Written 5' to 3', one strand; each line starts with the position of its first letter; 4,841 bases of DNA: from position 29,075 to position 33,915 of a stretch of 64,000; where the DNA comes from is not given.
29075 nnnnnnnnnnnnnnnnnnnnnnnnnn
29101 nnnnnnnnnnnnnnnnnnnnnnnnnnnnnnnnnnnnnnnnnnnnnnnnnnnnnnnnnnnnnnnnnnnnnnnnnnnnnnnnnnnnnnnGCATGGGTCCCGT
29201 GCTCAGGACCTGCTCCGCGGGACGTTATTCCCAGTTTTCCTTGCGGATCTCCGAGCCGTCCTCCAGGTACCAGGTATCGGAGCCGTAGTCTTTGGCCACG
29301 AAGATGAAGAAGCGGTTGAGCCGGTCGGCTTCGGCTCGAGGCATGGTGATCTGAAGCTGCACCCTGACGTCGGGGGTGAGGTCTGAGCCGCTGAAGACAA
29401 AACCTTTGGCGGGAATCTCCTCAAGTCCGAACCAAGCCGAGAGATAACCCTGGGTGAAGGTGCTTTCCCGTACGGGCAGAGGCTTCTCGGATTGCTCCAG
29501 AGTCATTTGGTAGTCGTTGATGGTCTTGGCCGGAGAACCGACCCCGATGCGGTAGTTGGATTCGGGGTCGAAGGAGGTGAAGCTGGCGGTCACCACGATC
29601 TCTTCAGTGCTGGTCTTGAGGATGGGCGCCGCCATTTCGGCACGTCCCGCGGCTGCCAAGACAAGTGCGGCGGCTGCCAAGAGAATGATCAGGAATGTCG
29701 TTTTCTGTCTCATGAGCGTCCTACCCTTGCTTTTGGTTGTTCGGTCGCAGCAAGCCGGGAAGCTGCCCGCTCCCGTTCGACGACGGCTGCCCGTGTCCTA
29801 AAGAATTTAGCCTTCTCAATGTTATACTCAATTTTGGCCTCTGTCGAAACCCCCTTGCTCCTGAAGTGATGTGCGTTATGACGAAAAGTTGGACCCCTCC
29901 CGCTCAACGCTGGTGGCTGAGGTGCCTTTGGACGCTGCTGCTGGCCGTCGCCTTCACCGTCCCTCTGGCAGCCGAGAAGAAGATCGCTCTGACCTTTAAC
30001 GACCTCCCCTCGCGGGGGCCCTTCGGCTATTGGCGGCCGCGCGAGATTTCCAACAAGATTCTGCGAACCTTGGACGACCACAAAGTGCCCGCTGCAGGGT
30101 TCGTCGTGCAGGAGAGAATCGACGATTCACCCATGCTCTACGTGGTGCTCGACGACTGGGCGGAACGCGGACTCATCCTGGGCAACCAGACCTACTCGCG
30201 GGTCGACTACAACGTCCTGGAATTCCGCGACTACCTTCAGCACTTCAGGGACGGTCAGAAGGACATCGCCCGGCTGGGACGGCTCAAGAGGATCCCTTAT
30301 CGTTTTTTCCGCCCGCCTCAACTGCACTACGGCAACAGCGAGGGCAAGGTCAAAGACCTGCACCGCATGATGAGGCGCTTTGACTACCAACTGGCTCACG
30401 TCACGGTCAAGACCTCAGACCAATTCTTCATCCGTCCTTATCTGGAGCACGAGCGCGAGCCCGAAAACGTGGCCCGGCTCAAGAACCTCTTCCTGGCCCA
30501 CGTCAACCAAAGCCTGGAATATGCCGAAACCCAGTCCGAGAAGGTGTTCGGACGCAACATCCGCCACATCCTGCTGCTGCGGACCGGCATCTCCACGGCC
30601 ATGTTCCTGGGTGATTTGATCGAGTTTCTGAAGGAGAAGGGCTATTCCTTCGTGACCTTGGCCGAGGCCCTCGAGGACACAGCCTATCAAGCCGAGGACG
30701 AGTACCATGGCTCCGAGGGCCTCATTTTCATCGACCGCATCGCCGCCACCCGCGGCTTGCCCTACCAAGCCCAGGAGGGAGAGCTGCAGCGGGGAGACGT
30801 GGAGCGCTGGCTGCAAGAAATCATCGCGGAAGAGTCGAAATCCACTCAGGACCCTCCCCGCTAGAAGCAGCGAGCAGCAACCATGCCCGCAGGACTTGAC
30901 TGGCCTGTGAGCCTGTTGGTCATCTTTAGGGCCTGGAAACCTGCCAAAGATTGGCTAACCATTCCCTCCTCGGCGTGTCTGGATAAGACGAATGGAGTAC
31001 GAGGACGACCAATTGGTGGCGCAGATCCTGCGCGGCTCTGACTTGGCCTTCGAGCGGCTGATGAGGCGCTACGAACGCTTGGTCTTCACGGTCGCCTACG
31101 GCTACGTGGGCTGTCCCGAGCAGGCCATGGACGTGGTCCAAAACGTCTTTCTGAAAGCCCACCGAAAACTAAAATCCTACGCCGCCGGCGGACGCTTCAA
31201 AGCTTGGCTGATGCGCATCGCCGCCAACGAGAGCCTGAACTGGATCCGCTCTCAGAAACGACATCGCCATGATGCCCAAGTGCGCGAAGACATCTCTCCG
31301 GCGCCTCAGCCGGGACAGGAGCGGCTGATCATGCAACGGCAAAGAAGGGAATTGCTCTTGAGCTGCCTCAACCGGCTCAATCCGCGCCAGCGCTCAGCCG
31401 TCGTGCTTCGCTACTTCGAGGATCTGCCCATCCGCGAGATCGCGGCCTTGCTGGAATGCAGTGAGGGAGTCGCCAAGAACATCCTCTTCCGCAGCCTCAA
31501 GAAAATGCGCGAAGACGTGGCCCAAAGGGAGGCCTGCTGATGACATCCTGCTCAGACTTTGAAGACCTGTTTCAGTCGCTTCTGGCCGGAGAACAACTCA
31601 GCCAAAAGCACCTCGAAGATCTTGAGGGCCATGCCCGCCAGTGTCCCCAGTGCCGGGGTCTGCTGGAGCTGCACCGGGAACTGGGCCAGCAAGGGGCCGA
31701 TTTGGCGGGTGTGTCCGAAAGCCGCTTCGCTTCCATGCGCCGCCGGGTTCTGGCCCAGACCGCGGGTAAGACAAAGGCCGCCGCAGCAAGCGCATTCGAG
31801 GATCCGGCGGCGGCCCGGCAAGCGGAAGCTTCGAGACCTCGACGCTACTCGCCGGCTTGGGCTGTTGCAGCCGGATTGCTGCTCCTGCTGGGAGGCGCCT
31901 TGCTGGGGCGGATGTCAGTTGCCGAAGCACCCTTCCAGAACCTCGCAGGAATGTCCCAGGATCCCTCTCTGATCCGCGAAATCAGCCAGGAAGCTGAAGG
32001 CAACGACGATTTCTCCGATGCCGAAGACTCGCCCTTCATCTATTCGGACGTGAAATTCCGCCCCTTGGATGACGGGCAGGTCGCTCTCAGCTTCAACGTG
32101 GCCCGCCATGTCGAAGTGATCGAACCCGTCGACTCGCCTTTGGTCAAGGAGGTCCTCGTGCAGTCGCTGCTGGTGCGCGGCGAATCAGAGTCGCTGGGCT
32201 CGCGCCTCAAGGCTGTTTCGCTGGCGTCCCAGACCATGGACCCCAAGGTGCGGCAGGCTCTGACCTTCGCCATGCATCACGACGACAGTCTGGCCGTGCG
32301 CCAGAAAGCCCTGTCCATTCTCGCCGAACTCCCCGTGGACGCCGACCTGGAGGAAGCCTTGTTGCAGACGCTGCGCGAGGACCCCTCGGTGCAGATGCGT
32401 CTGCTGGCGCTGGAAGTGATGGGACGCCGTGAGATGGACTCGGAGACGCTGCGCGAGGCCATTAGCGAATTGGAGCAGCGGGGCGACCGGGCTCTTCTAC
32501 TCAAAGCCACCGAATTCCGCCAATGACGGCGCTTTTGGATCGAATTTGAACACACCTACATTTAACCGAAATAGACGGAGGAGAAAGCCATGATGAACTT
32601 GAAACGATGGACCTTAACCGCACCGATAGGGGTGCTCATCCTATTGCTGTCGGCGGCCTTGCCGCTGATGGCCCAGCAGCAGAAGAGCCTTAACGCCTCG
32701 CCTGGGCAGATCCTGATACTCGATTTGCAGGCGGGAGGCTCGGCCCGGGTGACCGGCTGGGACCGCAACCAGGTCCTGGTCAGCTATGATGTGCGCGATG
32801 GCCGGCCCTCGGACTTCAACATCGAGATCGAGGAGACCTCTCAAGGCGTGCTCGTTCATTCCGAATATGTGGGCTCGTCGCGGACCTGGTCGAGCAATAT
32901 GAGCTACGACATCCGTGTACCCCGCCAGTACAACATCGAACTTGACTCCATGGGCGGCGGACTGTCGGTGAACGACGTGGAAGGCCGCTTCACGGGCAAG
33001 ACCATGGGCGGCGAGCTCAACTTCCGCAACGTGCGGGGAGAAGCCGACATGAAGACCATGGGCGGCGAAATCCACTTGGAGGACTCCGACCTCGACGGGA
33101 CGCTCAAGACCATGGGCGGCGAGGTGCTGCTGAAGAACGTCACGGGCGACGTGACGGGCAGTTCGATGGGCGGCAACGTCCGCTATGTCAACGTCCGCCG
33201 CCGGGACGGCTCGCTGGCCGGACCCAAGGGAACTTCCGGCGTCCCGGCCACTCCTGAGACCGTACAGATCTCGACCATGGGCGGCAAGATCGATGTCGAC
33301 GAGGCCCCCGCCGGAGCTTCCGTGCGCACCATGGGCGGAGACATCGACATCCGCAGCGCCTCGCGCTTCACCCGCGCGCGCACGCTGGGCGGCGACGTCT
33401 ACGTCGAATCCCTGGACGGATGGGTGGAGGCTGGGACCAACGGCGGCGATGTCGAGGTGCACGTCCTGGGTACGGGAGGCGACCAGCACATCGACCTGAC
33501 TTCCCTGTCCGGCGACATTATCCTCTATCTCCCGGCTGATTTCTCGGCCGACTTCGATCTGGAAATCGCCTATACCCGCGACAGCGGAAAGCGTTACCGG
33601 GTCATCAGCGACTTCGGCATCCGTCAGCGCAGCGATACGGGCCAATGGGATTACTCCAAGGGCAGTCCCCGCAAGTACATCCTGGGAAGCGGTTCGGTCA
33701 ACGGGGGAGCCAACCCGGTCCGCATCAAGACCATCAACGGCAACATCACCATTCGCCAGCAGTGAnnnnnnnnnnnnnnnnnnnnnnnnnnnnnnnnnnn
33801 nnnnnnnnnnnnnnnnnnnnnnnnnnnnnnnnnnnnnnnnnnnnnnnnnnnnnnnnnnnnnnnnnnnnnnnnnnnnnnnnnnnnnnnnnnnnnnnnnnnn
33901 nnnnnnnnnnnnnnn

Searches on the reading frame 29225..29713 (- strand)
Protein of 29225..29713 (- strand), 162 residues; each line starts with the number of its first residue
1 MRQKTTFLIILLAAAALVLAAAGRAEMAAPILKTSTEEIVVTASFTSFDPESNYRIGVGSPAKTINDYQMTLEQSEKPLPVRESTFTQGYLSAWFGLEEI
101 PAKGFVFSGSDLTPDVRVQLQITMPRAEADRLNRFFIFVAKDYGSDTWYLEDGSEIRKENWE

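Call 18: search_protein_families(library=pfam, proteins=[window:29225-29713:-], max_evalue=0.001)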
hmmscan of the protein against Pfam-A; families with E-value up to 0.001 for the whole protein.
window:29225-29713:- (162 aa): 0 families

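Call 91: search_protein_families(library=ncbifam, proteins=[window:29225-29713:-], max_evalue=0.001)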
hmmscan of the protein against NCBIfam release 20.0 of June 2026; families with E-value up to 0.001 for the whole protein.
window:29225-29713:- (162 aa): 0 families

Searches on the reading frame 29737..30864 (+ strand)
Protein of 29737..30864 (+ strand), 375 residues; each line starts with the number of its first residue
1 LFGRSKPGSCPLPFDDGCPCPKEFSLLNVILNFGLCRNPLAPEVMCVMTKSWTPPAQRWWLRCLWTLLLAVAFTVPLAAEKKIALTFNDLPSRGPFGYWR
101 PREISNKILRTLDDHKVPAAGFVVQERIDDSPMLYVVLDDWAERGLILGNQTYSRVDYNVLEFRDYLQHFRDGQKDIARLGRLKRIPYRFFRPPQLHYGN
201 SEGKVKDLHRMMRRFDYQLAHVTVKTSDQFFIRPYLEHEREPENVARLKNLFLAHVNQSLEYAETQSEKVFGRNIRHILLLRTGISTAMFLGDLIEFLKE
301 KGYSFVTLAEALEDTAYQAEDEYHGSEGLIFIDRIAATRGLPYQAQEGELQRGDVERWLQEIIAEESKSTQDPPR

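Call 18: search_protein_families(library=pfam, proteins=[window:29737-30864:+], max_evalue=0.001)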
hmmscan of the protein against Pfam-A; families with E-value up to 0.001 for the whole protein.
window:29737-30864:+ (375 aa): 1 family
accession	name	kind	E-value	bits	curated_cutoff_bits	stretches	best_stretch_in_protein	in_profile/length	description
PF01522.26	Polysacc_deac_1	-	2.4e-12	47.3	23.1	1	80-200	6-110/124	Polysaccharide deacetylase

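Call 91: search_protein_families(library=ncbifam, proteins=[window:29737-30864:+], max_evalue=0.001)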
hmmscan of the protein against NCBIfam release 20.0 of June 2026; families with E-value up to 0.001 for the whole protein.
window:29737-30864:+ (375 aa): 3 families
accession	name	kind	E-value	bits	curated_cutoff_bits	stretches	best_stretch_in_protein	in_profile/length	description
TIGR02764.1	spore_ybaN_pdaB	equivalog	1.8e-09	37.7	237.4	1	79-201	4-111/191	polysaccharide deacetylase family sporulation protein PdaB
TIGR02884.1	spore_pdaA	equivalog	4.5e-07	29.8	298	1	79-200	35-142/224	delta-lactam-biosynthetic de-N-acetylase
NF045821.1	PgAcgDacpgdA1_Bac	equivalog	1.8e-05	23.8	400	1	60-195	68-187/282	peptidoglycan-N-acetylglucosamine deacetylase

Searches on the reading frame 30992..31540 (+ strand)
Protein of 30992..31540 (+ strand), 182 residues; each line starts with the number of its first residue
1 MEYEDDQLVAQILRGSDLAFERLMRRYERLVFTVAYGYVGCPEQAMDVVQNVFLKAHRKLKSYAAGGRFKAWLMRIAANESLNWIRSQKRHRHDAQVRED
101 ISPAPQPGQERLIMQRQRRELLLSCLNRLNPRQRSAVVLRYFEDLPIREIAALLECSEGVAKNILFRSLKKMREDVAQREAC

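Call 18: search_protein_families(library=pfam, proteins=[window:30992-31540:+], max_evalue=0.001)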
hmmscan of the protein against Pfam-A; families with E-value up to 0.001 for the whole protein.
window:30992-31540:+ (182 aa): 4 families
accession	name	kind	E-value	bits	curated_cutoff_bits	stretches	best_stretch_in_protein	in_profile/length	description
PF04542.20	Sigma70_r2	-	3.6e-19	68.8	24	1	23-90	1-70/71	Sigma-70 region 2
PF08281.18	Sigma70_r4_2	-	1.9e-16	59.9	25.7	1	120-172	2-54/54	Sigma-70, region 4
PF04545.22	Sigma70_r4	-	6.5e-13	48.4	24.1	1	125-174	1-50/50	Sigma-70, region 4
PF07638.17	Sigma70_ECF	-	9.8e-05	22.8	21.1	1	92-162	99-169/185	ECF sigma factor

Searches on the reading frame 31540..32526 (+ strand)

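Call 18: search_protein_families(library=pfam, proteins=[window:31540-32526:+], max_evalue=0.001)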
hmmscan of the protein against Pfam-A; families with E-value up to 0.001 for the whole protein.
window:31540-32526:+ (328 aa): 1 family
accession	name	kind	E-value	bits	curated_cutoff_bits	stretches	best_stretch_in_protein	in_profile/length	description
PF13646.12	HEAT_2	-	8.6e-05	23.2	27.7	0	272-318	2-46/88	HEAT repeats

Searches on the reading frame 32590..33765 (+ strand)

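Call 18: search_protein_families(library=pfam, proteins=[window:32590-33765:+], max_evalue=0.001)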
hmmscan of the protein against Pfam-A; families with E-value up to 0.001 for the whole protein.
window:32590-33765:+ (391 aa): 1 family
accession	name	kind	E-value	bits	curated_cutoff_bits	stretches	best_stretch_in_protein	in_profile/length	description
PF13349.12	DUF4097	-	3.5e-09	36.8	22.9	1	183-327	114-204/247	Toastrack DUF4097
